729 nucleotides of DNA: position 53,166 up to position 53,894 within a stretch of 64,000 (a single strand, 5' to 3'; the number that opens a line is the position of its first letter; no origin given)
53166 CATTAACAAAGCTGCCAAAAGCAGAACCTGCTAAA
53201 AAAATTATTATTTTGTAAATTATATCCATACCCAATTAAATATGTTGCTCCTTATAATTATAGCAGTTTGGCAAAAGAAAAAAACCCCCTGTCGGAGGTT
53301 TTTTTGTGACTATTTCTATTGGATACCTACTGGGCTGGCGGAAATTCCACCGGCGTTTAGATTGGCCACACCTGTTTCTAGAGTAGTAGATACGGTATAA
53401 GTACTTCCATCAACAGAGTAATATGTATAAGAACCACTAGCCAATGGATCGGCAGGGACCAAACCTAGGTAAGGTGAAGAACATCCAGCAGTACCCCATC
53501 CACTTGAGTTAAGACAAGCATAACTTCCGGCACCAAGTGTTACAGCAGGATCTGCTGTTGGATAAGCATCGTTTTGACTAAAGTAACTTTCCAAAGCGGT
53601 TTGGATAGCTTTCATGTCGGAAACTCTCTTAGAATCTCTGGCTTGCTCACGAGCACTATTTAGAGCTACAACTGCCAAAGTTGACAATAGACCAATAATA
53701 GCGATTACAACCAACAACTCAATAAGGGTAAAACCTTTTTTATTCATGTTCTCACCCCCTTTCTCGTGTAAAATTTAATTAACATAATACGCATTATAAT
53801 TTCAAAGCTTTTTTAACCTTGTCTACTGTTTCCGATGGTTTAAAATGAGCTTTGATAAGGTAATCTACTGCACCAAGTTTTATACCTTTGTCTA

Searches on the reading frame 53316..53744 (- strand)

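Call 75: search_protein_families(library=pfam, proteins=[window:53316-53744:-], max_evalue=0.01)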
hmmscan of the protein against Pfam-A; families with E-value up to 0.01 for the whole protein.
window:53316-53744:- (142 aa): 2 families
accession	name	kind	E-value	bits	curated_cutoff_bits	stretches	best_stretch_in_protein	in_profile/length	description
PF07963.17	N_methyl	-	6.1e-09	35.5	21.2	1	1-24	3-26/27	Prokaryotic N-terminal methylation motif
PF08334.16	T2SSG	-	0.00055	20.4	21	1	31-110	5-78/108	Type II secretion system (T2SS), protein G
